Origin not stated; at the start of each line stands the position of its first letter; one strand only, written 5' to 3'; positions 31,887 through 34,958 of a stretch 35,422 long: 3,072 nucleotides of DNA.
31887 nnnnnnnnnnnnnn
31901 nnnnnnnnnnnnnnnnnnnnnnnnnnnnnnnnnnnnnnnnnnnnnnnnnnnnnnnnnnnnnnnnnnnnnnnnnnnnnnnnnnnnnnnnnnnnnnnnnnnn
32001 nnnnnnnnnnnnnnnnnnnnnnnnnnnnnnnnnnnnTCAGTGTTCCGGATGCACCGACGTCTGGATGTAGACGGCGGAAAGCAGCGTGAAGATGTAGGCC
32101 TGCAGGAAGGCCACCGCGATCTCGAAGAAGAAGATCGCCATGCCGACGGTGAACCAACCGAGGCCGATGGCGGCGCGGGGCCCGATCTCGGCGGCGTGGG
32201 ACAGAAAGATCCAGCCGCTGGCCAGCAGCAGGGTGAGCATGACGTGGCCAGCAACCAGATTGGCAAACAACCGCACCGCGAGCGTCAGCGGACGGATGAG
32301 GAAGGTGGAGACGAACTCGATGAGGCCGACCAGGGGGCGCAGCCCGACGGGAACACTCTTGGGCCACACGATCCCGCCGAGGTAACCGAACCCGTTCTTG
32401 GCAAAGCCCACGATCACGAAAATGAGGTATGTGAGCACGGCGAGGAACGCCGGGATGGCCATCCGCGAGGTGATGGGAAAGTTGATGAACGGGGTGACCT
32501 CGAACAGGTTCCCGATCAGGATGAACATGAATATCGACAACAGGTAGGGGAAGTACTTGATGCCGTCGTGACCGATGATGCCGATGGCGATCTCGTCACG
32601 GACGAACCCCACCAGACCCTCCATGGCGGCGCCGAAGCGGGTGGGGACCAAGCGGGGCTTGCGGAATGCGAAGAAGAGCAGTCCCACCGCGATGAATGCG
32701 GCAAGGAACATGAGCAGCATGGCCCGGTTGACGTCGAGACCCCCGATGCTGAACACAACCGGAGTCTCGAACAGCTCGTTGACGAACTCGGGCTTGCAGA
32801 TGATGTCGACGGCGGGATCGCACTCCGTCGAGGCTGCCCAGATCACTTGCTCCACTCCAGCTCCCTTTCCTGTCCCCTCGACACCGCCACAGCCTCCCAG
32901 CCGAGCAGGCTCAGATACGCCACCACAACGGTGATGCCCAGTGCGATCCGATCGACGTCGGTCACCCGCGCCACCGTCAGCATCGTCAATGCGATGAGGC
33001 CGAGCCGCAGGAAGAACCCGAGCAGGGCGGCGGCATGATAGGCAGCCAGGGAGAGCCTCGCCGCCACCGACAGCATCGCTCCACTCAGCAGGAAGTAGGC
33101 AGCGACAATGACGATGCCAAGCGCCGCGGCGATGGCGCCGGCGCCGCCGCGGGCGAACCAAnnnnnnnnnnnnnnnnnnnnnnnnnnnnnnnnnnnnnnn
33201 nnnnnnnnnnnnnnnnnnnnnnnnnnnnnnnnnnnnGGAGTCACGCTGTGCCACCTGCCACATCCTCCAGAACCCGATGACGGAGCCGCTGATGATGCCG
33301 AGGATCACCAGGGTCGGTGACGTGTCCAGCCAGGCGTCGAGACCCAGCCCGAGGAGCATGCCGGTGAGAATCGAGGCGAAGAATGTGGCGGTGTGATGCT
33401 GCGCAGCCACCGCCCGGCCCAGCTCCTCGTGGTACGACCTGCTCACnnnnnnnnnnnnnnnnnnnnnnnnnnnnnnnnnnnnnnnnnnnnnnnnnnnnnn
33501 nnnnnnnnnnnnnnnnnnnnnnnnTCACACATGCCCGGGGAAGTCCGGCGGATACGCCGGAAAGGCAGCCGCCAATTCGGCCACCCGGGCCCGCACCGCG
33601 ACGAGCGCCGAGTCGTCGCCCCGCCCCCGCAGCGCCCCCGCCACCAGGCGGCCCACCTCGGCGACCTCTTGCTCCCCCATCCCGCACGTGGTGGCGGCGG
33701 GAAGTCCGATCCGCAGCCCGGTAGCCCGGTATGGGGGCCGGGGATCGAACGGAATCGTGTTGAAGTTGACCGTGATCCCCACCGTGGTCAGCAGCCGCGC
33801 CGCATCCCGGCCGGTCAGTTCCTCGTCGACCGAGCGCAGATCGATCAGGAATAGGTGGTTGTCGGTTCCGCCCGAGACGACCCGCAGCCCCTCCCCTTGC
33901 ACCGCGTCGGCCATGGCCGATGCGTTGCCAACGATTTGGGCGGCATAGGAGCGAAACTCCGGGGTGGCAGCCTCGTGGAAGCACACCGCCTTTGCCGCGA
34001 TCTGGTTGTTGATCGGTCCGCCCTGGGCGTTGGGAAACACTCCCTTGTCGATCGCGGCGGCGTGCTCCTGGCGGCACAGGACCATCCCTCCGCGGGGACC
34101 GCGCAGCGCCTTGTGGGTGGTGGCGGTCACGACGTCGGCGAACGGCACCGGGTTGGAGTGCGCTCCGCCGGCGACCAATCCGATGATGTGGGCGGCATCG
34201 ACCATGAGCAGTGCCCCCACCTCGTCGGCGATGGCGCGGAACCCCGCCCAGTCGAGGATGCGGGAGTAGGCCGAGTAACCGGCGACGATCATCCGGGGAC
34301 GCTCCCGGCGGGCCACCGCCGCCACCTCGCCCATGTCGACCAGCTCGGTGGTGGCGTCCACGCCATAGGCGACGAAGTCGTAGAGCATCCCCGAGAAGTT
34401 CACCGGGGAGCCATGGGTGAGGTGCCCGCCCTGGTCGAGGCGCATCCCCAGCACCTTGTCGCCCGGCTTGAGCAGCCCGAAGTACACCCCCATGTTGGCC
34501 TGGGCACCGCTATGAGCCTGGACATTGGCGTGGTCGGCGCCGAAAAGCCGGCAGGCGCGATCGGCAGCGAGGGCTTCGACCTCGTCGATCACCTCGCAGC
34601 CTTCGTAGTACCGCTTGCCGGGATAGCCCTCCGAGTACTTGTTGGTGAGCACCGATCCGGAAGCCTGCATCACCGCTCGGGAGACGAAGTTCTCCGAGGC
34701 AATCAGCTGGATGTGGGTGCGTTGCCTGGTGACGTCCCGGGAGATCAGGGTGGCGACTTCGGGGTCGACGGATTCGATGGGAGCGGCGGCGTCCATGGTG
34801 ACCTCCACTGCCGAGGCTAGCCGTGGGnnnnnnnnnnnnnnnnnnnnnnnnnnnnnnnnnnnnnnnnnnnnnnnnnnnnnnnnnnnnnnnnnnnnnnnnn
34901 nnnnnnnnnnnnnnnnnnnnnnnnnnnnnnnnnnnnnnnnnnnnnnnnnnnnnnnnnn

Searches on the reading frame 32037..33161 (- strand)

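Call 12: search_protein_families(library=pfam, proteins=[window:32037-33161:-])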
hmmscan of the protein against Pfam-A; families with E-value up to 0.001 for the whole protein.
window:32037-33161:- (374 aa): 1 family
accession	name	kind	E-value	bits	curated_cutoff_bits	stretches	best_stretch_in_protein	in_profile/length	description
PF00119.25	ATP-synt_A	-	9.4e-53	179.7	33.9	1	148-367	1-217/217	ATP synthase A chain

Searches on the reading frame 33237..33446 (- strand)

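Call 63: search_protein_families(library=pfam, proteins=[window:33237-33446:-], max_evalue=0.01)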
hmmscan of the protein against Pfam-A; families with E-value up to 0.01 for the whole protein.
window:33237-33446:- (70 aa): 1 family
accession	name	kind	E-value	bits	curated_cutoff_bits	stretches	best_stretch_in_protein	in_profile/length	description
PF09527.15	ATPase_gene1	-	2.3e-09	37.6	26.6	1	21-64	10-53/54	Putative F0F1-ATPase subunit Ca2+/Mg2+ transporter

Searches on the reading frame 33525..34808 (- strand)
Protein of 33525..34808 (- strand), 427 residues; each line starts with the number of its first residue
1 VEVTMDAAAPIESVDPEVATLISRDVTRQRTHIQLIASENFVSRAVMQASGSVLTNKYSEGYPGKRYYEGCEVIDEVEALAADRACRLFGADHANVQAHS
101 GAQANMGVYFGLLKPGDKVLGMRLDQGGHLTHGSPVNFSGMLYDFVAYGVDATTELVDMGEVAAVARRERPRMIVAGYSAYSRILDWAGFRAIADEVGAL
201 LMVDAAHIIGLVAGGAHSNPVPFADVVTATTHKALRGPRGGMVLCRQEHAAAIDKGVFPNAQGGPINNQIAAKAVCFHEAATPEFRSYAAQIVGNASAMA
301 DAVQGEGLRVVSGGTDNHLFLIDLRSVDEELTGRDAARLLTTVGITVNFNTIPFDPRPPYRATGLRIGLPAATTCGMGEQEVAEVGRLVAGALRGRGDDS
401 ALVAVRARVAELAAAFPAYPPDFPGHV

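Call 12: search_protein_families(library=pfam, proteins=[window:33525-34808:-])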
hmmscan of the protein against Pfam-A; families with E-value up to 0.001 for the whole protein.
window:33525-34808:- (427 aa): 1 family
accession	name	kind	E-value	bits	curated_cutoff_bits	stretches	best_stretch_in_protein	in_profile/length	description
PF00464.25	SHMT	-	7.9e-147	489.4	27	1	12-388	2-398/399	Serine hydroxymethyltransferase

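Call 64: find_homologous_proteins(query=window:33525-34805:-, max_evalue=1e-100)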
Query window:33525-34805:- (426 aa): 7987 proteins with E <= 1e-100 among 8000 candidates; the best 120 are listed.
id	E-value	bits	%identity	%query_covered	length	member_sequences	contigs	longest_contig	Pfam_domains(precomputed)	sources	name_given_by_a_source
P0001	1.2e-266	902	96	99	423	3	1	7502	PF00464.26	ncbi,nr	ncbi:MAG TPA: serine hydroxymethyltransferase [Acidimicrobiia bacterium]|nr:serine hydroxymethyltran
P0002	5.9e-253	857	91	99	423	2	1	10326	PF00464.26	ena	-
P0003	4.6e-248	841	89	99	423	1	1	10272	PF00464.26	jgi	jgi:glycine hydroxymethyltransferase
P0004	1.4e-247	839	88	99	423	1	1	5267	PF00464.26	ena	-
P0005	3.7e-247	838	88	99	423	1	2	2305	PF00464.26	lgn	-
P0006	5.2e-247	837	88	99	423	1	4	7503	PF00464.26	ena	-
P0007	6.9e-247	837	88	99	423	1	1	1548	PF00464.26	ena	-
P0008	1.6e-246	836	87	99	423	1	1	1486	PF00464.26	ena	-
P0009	2.3e-246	835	88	99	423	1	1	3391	PF00464.26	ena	-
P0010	2.6e-246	835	88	99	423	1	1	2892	PF00464.26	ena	-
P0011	4.5e-246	834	87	99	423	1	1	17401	PF00464.26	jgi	jgi:glycine hydroxymethyltransferase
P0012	6.2e-246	834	87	99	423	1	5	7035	PF00464.26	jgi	jgi:glycine hydroxymethyltransferase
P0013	8.2e-246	833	87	99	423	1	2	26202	PF00464.26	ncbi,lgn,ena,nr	ncbi:MAG TPA: serine hydroxymethyltransferase [Actinobacteria bacterium]|nr:serine hydroxymethyltran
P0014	9.6e-246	833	87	99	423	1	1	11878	PF00464.26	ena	-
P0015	3.3e-245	832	87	99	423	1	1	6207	PF00464.26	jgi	jgi:glycine hydroxymethyltransferase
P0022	2.0e-240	816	86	99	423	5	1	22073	PF00464.26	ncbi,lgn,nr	ncbi:MAG: serine hydroxymethyltransferase [Acidimicrobiia bacterium]|nr:serine hydroxymethyltransfer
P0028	2.6e-234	796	85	98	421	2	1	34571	PF00464.26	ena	-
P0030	1.1e-229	780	82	98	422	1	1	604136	PF00464.26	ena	-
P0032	1.6e-229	780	82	98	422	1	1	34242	PF00464.26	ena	-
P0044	1.8e-225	766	80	99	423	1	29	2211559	PF00464.26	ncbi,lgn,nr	ncbi:MAG: serine hydroxymethyltransferase [Acidimicrobiia bacterium]|nr:MAG: serine hydroxymethyltra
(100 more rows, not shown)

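Call 65: find_encoding_contigs(protein=P0030, flank=10000, max_places=2)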
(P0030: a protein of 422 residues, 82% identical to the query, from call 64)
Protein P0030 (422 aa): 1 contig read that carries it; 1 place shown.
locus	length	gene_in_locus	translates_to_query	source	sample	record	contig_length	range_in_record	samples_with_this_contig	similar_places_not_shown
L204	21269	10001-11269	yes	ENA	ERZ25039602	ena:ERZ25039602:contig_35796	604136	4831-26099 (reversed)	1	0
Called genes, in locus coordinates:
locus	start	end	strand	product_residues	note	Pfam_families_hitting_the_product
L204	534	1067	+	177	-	PF00006:ATP-synt_ab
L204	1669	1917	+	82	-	PF07136:DUF1385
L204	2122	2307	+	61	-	PF07136:DUF1385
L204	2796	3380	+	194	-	PF03462:PCRF, PF00472:RF-1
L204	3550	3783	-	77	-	-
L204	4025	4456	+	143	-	PF00571:CBS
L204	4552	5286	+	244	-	PF03741:TerC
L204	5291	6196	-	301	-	PF00211:Guanylate_cyc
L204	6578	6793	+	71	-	-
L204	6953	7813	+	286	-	-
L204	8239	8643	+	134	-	-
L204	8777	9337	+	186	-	PF01300:Sua5_yciO_yrdC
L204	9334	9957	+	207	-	-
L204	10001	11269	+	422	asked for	PF00464:SHMT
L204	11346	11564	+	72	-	PF09527:ATPase_gene1 (weak)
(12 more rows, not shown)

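Call 66: find_encoding_contigs(protein=P0044, flank=10000, max_places=2)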
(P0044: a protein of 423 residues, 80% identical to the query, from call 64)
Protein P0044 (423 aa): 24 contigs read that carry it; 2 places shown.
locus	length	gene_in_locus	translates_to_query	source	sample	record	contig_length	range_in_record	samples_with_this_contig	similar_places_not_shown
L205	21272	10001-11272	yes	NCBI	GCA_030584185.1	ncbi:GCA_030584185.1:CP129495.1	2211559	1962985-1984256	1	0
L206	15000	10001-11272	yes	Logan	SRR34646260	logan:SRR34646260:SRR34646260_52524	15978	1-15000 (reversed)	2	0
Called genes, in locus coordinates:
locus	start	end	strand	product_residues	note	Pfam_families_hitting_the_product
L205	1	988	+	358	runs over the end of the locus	PF03462:PCRF, PF00472:RF-1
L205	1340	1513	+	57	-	-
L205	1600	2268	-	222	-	PF01135:PCMT, PF02475:TRM5-TYW2_MTfase (weak), PF05175:MTS, PF06325:PrmA, PF01728:FtsJ (weak), PF13847:Methyltransf_31, PF08241:Methyltransf_11, PF13649:Methyltransf_25, +4 more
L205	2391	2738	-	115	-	PF02452:PemK_toxin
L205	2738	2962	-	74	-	PF01402:RHH_1 (weak)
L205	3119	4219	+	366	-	PF02720:DUF222, PF01844:HNH (weak)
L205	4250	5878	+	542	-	-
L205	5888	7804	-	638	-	PF12146:Hydrolase_4 (faint), PF20434:BD-FAE, PF00561:Abhydrolase_1 (faint), PF00326:Peptidase_S9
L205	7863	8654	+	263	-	PF17827:PrmC_N, PF06325:PrmA (weak), PF05175:MTS, PF13847:Methyltransf_31, PF08241:Methyltransf_11, PF08242:Methyltransf_12 (weak), PF13649:Methyltransf_25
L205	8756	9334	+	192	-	PF01300:Sua5_yciO_yrdC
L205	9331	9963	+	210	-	-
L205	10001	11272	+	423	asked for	PF00464:SHMT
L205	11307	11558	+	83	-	PF09527:ATPase_gene1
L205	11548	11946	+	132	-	-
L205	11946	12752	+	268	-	PF00119:ATP-synt_A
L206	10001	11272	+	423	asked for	PF00464:SHMT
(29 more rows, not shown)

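Call 67: find_encoding_contigs(protein=P0028, flank=10000, max_places=2)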
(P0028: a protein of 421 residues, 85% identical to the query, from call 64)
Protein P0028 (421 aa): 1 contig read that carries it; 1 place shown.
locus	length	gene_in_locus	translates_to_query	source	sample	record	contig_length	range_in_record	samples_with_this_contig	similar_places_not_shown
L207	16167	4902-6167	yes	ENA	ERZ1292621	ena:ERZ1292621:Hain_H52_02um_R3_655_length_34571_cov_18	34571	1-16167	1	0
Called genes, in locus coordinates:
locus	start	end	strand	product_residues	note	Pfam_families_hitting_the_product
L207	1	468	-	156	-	?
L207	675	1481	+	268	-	PF12802:MarR_2 (weak), PF13338:AbiEi_4 (faint)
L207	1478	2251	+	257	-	PF08843:AbiEii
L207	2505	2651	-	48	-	-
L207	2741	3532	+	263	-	PF17827:PrmC_N, PF03602:Cons_hypoth95 (weak), PF06325:PrmA, PF05175:MTS, PF13847:Methyltransf_31, PF08241:Methyltransf_11, PF08242:Methyltransf_12 (weak), PF13649:Methyltransf_25, +1 more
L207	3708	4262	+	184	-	PF01300:Sua5_yciO_yrdC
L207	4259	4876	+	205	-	-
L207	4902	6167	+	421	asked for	PF00464:SHMT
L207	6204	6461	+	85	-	-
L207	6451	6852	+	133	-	-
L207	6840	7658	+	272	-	PF00119:ATP-synt_A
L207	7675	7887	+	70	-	PF00137:ATP-synt_C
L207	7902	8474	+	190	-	PF00430:ATP-synt_B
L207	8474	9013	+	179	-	PF00213:OSCP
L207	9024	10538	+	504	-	PF02874:ATP-synt_ab_N, PF00006:ATP-synt_ab, PF00306:ATP-synt_ab_C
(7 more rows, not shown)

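Call 68: find_encoding_contigs(protein=P0013, flank=10000, max_places=2)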
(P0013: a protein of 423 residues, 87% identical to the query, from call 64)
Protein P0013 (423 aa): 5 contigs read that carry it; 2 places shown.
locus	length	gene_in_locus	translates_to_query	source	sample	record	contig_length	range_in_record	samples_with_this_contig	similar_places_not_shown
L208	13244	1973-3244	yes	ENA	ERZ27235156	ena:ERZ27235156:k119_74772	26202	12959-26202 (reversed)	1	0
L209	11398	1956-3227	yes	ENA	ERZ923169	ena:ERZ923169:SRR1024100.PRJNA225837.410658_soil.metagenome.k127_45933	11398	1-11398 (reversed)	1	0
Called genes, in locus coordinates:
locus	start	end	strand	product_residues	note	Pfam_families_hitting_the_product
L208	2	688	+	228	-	?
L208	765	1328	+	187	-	PF01300:Sua5_yciO_yrdC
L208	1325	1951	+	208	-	-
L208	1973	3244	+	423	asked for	PF00464:SHMT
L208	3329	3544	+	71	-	PF09527:ATPase_gene1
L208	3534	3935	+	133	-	-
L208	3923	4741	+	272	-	PF00119:ATP-synt_A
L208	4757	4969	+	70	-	PF00137:ATP-synt_C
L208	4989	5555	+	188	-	PF00430:ATP-synt_B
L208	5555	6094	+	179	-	PF00213:OSCP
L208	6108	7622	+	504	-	PF02874:ATP-synt_ab_N, PF00006:ATP-synt_ab, PF00306:ATP-synt_ab_C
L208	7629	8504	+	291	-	PF00231:ATP-synt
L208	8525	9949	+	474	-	PF02874:ATP-synt_ab_N, PF00006:ATP-synt_ab, PF22919:ATP-synt_VA_C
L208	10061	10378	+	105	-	PF02823:ATP-synt_DE_N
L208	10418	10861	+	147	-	PF00583:Acetyltransf_1, PF13673:Acetyltransf_10, PF13508:Acetyltransf_7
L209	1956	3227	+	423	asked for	PF00464:SHMT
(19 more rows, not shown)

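Call 69: find_encoding_contigs(protein=P0032, flank=10000, max_places=2)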
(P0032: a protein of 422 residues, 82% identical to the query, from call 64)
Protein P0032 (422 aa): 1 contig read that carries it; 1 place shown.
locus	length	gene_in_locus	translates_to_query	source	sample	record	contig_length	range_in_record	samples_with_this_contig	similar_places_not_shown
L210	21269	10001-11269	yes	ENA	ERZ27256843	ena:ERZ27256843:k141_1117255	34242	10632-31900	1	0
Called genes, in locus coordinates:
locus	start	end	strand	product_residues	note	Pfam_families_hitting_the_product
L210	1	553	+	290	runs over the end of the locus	PF07136:DUF1385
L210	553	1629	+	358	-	PF03462:PCRF, PF00472:RF-1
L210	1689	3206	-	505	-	PF00082:Peptidase_S8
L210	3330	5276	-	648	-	PF00512:HisKA, PF02518:HATPase_c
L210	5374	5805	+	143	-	PF00571:CBS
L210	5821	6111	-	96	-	-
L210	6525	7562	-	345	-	PF08240:ADH_N, PF00107:ADH_zinc_N, PF13602:ADH_zinc_N_2 (faint)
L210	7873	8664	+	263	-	PF17827:PrmC_N, PF00891:Methyltransf_2 (weak), PF06325:PrmA, PF05175:MTS, PF13847:Methyltransf_31, PF08241:Methyltransf_11, PF08242:Methyltransf_12 (weak), PF13649:Methyltransf_25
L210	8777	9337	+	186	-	PF01300:Sua5_yciO_yrdC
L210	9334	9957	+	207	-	-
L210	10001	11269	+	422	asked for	PF00464:SHMT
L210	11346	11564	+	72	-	PF09527:ATPase_gene1 (weak)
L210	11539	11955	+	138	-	-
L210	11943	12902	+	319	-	PF00119:ATP-synt_A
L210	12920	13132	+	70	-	PF00137:ATP-synt_C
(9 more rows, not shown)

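Call 70: find_encoding_contigs(protein=P0022, flank=10000, max_places=2)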
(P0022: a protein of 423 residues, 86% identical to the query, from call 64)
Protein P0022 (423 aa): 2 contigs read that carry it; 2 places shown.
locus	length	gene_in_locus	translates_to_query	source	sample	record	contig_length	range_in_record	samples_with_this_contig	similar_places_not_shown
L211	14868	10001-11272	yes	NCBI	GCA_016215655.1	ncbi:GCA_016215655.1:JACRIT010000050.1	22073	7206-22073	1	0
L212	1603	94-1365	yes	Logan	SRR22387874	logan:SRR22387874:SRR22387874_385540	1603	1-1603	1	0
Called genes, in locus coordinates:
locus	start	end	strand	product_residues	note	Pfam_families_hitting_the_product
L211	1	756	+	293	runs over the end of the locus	PF07136:DUF1385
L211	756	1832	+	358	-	PF03462:PCRF, PF00472:RF-1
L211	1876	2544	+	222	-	-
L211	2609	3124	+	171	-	PF00034:Cytochrom_C, PF13442:Cytochrome_CBB3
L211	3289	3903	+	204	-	PF01865:PhoU_div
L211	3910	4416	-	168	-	-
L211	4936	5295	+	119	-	-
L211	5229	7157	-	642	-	PF20434:BD-FAE, PF00326:Peptidase_S9, PF01738:DLH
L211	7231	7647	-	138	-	PF09394:Inhibitor_I42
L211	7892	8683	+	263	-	PF17827:PrmC_N (weak), PF00891:Methyltransf_2 (weak), PF06325:PrmA (weak), PF05175:MTS, PF13847:Methyltransf_31, PF08241:Methyltransf_11 (weak), PF08242:Methyltransf_12 (weak), PF13649:Methyltransf_25, +1 more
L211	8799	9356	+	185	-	PF01300:Sua5_yciO_yrdC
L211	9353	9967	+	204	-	-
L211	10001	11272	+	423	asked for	PF00464:SHMT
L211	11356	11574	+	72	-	PF09527:ATPase_gene1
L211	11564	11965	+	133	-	-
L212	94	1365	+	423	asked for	PF00464:SHMT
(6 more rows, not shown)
